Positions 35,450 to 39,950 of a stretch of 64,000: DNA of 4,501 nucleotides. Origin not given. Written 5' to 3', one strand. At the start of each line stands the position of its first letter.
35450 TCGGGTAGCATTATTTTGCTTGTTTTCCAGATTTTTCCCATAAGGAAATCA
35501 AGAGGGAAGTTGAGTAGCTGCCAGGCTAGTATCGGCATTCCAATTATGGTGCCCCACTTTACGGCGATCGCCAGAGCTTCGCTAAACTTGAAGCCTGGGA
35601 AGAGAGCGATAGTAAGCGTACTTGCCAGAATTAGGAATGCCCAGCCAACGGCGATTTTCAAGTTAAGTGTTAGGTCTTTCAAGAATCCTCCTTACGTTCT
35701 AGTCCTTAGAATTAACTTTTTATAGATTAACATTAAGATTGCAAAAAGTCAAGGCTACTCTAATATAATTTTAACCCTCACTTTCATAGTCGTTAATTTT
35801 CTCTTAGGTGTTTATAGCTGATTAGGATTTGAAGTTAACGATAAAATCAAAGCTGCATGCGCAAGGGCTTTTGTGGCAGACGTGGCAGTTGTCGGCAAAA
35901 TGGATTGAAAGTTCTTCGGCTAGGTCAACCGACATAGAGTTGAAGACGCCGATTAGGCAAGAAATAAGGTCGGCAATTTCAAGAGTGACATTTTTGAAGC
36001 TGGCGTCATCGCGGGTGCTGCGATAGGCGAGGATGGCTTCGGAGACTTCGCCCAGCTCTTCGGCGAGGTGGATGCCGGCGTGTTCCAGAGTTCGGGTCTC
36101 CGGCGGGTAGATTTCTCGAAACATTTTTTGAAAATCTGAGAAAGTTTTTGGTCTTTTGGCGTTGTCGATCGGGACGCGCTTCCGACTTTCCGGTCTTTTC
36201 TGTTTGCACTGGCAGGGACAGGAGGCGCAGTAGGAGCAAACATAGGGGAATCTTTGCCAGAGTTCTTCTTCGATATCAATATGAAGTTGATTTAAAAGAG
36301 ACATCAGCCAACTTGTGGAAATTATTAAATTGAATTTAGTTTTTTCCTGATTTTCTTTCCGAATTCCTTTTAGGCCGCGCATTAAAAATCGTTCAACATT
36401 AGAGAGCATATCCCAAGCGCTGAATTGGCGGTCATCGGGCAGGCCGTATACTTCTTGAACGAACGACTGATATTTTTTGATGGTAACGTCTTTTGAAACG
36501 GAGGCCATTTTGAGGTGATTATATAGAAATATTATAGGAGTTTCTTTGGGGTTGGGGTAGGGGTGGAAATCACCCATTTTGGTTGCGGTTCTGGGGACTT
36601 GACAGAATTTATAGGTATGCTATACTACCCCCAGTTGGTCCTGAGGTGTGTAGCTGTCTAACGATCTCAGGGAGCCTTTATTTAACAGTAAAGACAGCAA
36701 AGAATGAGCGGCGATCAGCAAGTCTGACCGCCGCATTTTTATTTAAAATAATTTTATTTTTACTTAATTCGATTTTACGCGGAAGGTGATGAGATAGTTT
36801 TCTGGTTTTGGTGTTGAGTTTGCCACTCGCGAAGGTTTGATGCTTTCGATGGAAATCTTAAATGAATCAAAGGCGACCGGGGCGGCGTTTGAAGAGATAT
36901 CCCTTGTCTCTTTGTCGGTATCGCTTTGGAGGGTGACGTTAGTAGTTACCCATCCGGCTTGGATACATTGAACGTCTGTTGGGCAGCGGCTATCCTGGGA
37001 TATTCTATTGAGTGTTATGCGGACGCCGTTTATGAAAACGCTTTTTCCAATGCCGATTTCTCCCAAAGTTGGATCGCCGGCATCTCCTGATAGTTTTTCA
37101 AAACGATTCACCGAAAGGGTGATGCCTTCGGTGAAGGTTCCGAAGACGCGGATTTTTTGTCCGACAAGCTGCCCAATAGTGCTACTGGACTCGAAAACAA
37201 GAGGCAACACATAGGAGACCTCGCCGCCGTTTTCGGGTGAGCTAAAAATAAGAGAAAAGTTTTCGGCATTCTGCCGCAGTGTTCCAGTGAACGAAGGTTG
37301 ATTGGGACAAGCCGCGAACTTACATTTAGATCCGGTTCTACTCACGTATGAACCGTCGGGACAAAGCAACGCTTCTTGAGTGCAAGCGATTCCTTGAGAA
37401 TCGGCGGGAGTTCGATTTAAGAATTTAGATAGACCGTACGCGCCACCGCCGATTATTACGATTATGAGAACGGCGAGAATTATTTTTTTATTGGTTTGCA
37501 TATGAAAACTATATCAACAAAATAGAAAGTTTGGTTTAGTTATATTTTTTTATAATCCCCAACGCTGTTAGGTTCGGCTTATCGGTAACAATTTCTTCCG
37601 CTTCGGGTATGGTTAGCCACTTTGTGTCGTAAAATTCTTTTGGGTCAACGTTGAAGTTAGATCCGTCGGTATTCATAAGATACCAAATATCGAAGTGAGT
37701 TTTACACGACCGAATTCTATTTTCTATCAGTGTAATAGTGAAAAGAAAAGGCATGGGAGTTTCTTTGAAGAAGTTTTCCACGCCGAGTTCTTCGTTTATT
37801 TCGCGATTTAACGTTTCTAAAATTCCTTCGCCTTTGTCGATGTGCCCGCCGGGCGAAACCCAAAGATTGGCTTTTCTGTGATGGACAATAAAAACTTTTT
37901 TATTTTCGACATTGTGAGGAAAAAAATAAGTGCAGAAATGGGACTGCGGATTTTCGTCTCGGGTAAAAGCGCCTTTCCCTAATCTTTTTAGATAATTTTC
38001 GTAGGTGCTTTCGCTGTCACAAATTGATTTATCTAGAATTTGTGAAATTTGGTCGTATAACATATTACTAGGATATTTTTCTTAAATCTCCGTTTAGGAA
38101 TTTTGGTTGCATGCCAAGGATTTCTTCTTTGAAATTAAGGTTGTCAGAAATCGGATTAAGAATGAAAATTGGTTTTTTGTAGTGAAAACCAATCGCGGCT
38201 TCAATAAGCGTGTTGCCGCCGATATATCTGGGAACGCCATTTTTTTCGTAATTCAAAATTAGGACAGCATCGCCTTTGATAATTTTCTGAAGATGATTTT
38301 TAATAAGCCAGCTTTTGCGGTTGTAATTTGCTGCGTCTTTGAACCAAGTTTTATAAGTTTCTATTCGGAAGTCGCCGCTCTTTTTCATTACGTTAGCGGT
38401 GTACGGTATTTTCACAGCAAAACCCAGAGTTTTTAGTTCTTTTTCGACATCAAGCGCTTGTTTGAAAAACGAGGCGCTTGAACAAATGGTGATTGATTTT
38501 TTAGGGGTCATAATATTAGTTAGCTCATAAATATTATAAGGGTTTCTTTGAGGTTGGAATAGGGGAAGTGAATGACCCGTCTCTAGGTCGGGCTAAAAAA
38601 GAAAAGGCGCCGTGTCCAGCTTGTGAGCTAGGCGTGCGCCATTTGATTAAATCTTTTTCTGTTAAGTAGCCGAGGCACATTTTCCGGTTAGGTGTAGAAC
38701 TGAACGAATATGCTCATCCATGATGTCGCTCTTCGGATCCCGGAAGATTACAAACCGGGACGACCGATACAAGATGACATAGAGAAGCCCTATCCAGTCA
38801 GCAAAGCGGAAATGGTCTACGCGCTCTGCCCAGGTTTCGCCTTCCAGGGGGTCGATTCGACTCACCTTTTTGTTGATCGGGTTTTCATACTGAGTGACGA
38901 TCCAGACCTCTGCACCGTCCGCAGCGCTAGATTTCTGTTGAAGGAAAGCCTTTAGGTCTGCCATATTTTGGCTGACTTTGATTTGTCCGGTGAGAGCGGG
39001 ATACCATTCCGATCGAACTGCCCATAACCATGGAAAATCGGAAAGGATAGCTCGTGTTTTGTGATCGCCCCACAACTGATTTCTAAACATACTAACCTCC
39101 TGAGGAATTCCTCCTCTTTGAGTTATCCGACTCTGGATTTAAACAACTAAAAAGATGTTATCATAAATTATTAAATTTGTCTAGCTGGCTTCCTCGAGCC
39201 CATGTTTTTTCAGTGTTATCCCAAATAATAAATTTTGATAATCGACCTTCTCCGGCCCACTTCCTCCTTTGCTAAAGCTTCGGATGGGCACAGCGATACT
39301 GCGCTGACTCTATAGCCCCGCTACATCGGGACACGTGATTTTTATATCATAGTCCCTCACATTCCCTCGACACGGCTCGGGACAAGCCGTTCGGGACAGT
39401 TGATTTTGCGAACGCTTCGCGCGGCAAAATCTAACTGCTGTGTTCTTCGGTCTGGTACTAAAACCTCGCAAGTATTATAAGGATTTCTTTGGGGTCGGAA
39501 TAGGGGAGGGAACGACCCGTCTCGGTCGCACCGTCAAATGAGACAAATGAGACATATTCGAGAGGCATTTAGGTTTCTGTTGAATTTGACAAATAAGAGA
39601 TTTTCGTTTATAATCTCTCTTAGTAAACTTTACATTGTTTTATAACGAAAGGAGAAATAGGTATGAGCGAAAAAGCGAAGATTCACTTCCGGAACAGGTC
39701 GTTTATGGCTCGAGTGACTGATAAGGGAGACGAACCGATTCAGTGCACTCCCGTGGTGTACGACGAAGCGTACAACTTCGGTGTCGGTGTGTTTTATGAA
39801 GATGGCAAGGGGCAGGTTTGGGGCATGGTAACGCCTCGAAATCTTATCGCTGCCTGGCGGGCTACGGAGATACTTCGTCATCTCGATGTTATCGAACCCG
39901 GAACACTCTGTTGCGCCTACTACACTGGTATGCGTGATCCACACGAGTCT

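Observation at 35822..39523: Three copies of a ~50-nt conserved promoter element driving nucleotide house-cleaning genes: a candidate dedicated regulon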

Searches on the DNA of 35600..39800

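Call 17: search_rna_families(source=window, start=35600, end=39800, threshold=evalue, max_evalue=5, show_alignments=3)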
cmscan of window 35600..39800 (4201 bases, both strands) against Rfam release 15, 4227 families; matches with E-value up to 5: 5.
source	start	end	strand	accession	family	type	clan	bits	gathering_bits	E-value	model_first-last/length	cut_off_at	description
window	37826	37929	+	RF00190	SNORA16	Gene; snRNA; snoRNA; HACA-box;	CL00021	23.7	35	0.12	1-135/135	no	Small nucleolar RNA SNORA16B/SNORA16A family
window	36696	36813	-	RF00558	L20_leader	Cis-reg; leader;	-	21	58.7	0.84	1-127/127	no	Ribosomal protein L20 leader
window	37872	37939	+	RF01153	sn3060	Gene; snRNA; snoRNA; CD-box;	-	20.3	45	0.94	1-67/67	no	Small nucleolar RNA sn3060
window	39165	39203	+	RF00066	U7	Gene; snRNA;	-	20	34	0.47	1-62/62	no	U7 small nuclear RNA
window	36176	36264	+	RF00431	SNORA55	Gene; snRNA; snoRNA; HACA-box;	-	19.6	45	0.75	1-135/135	no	Small nucleolar RNA SNORA55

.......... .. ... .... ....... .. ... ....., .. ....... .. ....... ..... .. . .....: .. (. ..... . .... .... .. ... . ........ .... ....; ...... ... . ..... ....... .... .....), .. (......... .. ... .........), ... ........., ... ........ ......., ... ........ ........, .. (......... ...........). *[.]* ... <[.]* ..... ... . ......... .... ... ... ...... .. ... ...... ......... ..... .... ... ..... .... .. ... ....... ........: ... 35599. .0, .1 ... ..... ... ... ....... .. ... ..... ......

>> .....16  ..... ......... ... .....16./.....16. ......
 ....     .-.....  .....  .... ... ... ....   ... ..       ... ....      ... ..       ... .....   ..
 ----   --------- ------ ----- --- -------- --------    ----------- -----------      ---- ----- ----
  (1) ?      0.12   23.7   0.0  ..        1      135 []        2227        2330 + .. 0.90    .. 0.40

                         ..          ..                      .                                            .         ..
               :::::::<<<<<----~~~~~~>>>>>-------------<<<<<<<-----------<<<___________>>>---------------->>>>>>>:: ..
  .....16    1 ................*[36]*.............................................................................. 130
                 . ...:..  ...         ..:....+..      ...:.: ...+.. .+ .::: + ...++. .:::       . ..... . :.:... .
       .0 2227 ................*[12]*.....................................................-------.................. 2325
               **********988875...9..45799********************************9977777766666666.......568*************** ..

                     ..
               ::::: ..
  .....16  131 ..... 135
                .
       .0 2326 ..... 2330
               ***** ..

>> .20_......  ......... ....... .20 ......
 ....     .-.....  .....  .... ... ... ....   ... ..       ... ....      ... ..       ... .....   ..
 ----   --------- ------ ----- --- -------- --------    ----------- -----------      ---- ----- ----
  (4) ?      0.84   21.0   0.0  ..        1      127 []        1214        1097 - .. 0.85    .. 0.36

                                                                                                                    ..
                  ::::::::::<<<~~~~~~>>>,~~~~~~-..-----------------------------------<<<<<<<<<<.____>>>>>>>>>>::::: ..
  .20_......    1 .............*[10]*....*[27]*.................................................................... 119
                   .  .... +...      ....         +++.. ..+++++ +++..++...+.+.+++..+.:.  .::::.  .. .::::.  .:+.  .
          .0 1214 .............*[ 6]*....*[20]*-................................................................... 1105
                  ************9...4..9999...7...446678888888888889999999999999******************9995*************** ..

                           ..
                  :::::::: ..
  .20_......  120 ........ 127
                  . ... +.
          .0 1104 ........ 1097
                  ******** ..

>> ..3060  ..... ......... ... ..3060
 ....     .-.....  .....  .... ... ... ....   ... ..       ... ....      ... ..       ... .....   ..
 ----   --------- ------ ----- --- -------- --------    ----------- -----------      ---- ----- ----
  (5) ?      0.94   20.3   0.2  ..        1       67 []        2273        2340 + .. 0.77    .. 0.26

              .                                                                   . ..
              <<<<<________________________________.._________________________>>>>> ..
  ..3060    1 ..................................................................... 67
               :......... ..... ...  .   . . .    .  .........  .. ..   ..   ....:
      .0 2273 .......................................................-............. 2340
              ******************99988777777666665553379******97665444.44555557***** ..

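Call 90: search_rna_families(source=window, start=36590, end=36760, threshold=evalue, max_evalue=10)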
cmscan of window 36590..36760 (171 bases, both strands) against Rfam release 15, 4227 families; matches with E-value up to 10: 10.
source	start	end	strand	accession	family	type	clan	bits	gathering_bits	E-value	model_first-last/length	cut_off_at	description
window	36696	36760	-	RF00558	L20_leader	Cis-reg; leader;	-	20.8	58.7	0.039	64-127/127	5'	Ribosomal protein L20 leader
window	36703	36760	-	RF04184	BTnc060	Gene; sRNA;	-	18.8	228.9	0.51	158-213/213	5'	Bacteroides sRNA BTnc060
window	36684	36740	+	RF02241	Xoo2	Gene; sRNA;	-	17.4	45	0.21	1-78/78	no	Xanthomonadaceae sRNA Xoo2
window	36707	36760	+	RF01581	RUF6-5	Gene; sRNA;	-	15.8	70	0.83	1-156/156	no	Plasmodium RNA of unknown function RUF6-5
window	36599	36674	+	RF00688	MIR394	Gene; miRNA;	-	14.4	60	2.1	1-109/109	no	MIR394 microRNA precursor family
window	36707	36735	-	RF01837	toga_FSE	Cis-reg; frameshift_element;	-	13.4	40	5.1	1-29/29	no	togavirus ribosomal frameshift element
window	36703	36760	-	RF01819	RsaD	Gene; sRNA;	-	12.6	50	4.5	121-189/189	5'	RNA Staph. aureus D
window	36618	36651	+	RF02051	STnc450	Gene; sRNA;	-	12.1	37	3.9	1-57/57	no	Enterobacterial sRNA STnc450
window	36689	36760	-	RF03532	SQ2397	Cis-reg;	-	11.8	100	6.6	174-243/243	5'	Cis-regulator of HTH transcription factor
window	36599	36619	+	RF01929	bxd_1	Gene; lncRNA;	-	8.9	75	8.8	66-86/86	no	Bithoraxoid conserved region 1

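Call 91: search_rna_families(source=window, start=39080, end=39540, threshold=evalue, max_evalue=10)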
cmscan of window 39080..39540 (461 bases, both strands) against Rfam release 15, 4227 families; matches with E-value up to 10: 2.
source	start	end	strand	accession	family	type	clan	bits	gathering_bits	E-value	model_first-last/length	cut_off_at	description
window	39165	39203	+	RF00066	U7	Gene; snRNA;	-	20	34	0.051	1-62/62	no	U7 small nuclear RNA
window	39113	39167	-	RF02946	cow-rumen-1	Gene; sRNA;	-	11.9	53.4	9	1-61/61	no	cow-rumen-1 RNA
